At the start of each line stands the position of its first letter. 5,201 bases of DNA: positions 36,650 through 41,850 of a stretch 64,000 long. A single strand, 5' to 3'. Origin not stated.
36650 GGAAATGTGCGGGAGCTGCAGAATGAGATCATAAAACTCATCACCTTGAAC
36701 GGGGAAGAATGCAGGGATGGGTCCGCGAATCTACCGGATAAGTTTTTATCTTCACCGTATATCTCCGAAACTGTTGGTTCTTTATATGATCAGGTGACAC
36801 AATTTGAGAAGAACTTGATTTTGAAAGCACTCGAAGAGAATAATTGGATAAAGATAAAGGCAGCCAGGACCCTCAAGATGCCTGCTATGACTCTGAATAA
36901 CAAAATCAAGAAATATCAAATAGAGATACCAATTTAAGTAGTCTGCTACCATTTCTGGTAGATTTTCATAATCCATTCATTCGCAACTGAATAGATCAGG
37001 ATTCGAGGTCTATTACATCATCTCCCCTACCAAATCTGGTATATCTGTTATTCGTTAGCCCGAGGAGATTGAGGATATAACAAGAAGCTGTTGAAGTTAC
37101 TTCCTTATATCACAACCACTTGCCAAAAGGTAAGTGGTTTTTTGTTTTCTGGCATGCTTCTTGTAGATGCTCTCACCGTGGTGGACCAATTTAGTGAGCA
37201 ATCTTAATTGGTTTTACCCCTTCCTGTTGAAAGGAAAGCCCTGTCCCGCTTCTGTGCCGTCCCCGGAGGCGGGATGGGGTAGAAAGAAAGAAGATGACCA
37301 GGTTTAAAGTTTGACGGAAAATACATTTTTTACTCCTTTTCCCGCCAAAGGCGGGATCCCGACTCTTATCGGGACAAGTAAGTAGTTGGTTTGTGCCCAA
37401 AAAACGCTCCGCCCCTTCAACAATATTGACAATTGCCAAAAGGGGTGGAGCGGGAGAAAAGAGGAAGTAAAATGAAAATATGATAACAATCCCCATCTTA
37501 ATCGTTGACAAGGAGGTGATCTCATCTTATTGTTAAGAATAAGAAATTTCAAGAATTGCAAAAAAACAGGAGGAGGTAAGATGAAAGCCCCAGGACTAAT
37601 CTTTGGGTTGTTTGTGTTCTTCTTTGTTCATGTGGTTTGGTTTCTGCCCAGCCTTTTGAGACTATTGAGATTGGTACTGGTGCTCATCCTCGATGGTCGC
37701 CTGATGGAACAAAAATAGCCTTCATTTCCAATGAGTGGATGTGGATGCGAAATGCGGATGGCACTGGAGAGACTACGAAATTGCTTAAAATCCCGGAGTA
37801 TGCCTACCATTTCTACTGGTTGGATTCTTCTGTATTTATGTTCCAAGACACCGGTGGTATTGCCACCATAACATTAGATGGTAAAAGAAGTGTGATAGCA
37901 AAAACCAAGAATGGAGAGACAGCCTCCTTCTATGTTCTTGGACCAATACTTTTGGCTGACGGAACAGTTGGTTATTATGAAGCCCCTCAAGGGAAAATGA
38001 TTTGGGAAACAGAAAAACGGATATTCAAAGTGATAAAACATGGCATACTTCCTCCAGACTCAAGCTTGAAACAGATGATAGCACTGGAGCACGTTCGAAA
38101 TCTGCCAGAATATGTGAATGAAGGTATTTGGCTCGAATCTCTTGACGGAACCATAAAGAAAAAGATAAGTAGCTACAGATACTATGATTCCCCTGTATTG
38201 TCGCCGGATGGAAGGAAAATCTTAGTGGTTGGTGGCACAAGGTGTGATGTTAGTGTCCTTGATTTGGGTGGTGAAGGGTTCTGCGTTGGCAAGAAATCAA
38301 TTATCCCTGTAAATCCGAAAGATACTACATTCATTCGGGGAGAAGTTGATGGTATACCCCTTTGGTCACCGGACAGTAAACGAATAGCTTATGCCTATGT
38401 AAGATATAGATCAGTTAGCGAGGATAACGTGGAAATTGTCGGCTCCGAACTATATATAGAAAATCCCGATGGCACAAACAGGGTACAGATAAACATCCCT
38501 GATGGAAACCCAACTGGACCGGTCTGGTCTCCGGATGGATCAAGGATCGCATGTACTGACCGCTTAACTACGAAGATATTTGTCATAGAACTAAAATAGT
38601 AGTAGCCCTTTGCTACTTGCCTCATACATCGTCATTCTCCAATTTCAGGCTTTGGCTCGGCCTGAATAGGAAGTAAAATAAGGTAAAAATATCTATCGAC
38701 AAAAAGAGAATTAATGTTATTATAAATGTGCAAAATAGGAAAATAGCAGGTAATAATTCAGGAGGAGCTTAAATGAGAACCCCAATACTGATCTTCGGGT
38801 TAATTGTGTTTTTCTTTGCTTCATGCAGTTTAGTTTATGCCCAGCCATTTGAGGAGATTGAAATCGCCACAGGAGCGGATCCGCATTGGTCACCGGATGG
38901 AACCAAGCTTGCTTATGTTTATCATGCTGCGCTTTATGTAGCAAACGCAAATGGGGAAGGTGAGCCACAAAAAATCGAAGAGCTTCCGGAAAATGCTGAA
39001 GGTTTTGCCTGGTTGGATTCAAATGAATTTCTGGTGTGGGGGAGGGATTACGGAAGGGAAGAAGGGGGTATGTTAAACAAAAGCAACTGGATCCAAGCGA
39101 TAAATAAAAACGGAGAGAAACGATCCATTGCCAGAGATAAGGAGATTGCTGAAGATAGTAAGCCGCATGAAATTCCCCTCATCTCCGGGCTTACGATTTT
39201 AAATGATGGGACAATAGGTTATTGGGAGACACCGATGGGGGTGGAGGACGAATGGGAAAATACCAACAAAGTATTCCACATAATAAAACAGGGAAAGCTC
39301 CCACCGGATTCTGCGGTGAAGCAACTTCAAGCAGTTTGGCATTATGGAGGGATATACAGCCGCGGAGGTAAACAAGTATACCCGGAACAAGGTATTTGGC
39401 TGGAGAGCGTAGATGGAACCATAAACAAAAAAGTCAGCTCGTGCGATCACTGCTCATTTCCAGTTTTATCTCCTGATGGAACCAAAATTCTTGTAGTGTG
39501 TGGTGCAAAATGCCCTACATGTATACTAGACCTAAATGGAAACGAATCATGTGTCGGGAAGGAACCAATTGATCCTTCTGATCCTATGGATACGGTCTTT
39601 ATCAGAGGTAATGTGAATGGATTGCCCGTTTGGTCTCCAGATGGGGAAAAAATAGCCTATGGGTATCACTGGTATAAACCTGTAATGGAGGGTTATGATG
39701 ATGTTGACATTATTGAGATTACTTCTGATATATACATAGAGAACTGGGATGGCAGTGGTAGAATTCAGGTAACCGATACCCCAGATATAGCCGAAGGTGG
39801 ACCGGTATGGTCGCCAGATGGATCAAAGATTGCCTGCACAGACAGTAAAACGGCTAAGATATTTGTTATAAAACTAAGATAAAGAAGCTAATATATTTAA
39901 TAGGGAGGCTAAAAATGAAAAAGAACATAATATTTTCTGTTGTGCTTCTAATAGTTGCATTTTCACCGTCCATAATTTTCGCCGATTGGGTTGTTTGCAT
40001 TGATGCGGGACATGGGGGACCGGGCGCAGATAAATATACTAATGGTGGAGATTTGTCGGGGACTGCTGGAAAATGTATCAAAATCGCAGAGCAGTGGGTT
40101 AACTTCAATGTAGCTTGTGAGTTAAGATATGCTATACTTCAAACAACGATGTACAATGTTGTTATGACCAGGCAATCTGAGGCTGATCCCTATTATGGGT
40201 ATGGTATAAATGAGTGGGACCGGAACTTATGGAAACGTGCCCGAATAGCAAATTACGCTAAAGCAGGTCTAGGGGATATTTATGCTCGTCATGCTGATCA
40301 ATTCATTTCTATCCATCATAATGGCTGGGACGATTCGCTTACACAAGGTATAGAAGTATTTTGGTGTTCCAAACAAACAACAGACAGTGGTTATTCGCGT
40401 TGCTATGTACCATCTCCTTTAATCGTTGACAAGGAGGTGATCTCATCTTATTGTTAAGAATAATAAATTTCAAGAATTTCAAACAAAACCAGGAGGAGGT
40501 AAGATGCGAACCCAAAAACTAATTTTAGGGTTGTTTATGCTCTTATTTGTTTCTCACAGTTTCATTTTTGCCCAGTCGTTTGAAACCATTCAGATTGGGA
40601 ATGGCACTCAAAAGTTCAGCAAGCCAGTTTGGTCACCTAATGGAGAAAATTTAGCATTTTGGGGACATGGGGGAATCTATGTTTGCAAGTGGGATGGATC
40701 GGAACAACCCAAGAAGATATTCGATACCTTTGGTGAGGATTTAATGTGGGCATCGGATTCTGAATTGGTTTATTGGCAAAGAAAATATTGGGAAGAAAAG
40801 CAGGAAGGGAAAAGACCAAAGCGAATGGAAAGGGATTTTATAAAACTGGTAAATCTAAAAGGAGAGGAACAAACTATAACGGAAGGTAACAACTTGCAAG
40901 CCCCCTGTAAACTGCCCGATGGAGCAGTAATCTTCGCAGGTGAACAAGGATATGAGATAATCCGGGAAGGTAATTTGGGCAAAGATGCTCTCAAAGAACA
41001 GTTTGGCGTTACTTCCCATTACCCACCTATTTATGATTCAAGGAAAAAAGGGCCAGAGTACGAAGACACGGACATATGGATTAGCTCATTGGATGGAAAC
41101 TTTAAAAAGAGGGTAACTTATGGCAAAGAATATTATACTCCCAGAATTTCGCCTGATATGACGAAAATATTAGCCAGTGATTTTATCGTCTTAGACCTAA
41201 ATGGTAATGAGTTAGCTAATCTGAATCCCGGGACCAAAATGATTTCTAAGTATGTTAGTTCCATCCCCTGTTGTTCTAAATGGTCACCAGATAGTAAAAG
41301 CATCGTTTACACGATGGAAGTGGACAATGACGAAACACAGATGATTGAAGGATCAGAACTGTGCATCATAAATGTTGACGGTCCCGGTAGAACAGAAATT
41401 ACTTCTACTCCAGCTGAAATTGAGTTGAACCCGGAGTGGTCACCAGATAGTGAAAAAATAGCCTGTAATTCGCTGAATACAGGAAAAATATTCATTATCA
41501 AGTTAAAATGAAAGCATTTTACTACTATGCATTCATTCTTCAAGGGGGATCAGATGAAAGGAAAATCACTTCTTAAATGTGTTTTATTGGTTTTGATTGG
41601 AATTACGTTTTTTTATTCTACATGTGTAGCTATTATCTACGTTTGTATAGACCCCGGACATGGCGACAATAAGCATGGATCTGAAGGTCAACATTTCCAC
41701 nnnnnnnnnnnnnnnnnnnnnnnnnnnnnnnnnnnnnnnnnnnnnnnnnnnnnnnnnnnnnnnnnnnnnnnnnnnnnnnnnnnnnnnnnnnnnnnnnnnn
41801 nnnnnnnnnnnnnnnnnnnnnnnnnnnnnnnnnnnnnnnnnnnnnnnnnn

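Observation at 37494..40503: An 87-nt promoter-plus-5'UTR cassette is about 95% identical upstream of PD40 paralogs A and C although the coding sequences are highly diverged, and its second copy truncates an amidase gene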

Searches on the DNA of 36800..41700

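Call 12: search_rna_families(source=window, start=36800, end=41700, threshold=evalue, max_evalue=10)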
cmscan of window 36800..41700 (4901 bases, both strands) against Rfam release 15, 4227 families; matches with E-value up to 10: 5.
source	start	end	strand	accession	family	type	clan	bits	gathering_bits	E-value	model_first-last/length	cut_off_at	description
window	40283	40383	-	RF00205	snoR41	Gene; snRNA; snoRNA; CD-box;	CL00068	25.7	40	0.27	1-97/97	no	Small nucleolar RNA R41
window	37079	37146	+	RF02064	STnc370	Gene; sRNA;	-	24.1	54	7.2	1-71/71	no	Enterobacterial sRNA STnc370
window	39127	39191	-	RF03378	mir-7398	Gene; miRNA;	-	21.9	44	0.74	1-60/60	no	mir-7398 microRNA precursor family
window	40520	40622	-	RF01432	snoR143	Gene; snRNA; snoRNA; HACA-box;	-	18.6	50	5.6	1-169/169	no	small nucleolar RNA snoR143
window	37392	37469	+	RF00736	mir-320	Gene; miRNA;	-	16.1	55.5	7.1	1-76/76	no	mir-320 microRNA precursor family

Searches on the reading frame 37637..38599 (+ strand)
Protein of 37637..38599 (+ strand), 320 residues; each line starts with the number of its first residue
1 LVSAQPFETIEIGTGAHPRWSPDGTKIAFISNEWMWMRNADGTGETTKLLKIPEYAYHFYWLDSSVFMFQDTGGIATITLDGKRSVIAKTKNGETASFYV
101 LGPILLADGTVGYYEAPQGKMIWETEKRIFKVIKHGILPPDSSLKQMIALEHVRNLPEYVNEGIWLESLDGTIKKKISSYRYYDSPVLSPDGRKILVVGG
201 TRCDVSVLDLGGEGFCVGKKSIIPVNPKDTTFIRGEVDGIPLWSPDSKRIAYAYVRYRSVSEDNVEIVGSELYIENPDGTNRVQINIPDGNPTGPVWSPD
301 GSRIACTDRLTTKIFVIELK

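Call 6: search_protein_families(library=pfam, proteins=[window:37637-38599:+], max_evalue=0.01)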
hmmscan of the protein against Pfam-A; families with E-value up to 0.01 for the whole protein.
window:37637-38599:+ (320 aa): 2 families
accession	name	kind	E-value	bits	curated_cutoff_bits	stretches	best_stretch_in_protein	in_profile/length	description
PF07676.18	PD40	-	5.1e-18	65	20.9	1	17-32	13-28/38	WD40-like Beta Propeller Repeat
PF00930.27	DPPIV_N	-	1.6e-05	24.2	22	0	15-43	45-73/354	Dipeptidyl peptidase IV (DPP IV) N-terminal region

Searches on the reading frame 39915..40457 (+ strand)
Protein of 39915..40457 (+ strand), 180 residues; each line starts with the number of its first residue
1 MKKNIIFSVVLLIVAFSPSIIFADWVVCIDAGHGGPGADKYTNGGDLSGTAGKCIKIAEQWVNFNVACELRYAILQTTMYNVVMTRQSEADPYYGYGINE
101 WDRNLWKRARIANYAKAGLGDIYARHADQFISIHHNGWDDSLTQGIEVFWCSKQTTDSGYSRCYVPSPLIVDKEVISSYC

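Call 6: search_protein_families(library=pfam, proteins=[window:39915-40457:+], max_evalue=0.01)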
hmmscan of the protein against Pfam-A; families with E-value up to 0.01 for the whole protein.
window:39915-40457:+ (180 aa): 1 family
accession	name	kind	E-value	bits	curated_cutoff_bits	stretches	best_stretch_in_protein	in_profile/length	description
PF01520.23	Amidase_3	-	2.2e-15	57.6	27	1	27-154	1-95/174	N-acetylmuramoyl-L-alanine amidase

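Call 15: find_encoding_contigs(protein=window:39915-40457:+, flank=10000, max_places=10)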
Protein window:39915-40457:+ (180 aa): 8 contigs read that carry it; 5 places shown.
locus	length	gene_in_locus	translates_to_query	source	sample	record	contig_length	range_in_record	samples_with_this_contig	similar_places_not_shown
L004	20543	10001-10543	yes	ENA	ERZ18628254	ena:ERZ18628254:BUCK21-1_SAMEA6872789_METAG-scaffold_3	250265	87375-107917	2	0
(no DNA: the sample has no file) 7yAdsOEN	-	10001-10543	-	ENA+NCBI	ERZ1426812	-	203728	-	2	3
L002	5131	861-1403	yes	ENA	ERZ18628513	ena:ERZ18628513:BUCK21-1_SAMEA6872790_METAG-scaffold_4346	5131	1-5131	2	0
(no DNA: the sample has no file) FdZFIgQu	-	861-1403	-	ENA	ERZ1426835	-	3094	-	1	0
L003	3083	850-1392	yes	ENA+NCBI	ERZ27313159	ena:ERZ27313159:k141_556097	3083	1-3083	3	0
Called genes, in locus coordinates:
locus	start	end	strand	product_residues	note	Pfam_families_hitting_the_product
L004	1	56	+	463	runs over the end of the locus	PF03349:Toluene_X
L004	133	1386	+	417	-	PF00756:Esterase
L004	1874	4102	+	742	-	PF08126:Propeptide_C25, PF01364:Peptidase_C25, PF00404:Dockerin_1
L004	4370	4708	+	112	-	-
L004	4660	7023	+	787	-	PF13424:TPR_12, PF17874:TPR_MalT, PF17874:TPR_MalT, PF13424:TPR_12, PF00158:Sigma54_activat, PF14532:Sigma54_activ_2, PF25601:AAA_lid_14, PF02954:HTH_8, +11 more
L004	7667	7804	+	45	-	-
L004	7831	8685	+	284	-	PF26549:Tricorn_N (faint), PF07676:PD40 (faint)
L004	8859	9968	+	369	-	PF00930:DPPIV_N (faint), PF07676:PD40 (faint), PF26549:Tricorn_N (faint)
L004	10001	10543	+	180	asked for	PF01520:Amidase_3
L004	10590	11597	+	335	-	PF07676:PD40 (faint), PF26549:Tricorn_N (faint), PF26550:Tricorn_2nd (faint)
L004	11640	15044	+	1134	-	PF01520:Amidase_3, PF00041:fn3 (weak), PF13860:FlgD_ig (weak), PF18962:Por_Secre_tail (weak)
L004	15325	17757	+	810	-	PF06452:CBM9_1, PF19313:DUF5916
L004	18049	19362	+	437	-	PF00919:UPF0004, PF04055:Radical_SAM, PF01938:TRAM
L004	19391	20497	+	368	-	PF01590:GAF (weak), PF13185:GAF_2, PF00072:Response_reg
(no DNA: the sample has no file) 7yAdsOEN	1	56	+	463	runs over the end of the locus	PF03349:Toluene_X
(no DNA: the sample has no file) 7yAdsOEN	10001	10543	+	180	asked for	PF01520:Amidase_3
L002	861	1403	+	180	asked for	PF01520:Amidase_3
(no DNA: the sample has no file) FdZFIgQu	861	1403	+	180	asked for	PF01520:Amidase_3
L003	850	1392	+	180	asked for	PF01520:Amidase_3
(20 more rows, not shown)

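Call 28: find_homologous_proteins(query=window:39915-40457:+, max_evalue=0.00001)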
Query window:39915-40457:+ (180 aa): 1 proteins with E <= 0.00001 among 58 candidates.
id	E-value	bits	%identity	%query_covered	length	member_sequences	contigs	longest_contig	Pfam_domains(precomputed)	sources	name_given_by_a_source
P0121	8.6e-122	421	100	100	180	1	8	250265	PF01520.24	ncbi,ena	-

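Call 77: search_protein_families(library=ncbifam, proteins=[window:39915-40457:+], max_evalue=0.001)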
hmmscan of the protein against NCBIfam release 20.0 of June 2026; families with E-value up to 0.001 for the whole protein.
window:39915-40457:+ (180 aa): 1 family
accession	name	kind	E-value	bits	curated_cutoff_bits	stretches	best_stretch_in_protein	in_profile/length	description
TIGR02883.1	spore_cwlD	equivalog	4.5e-09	36.7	221.55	1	26-155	2-112/189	N-acetylmuramoyl-L-alanine amidase CwlD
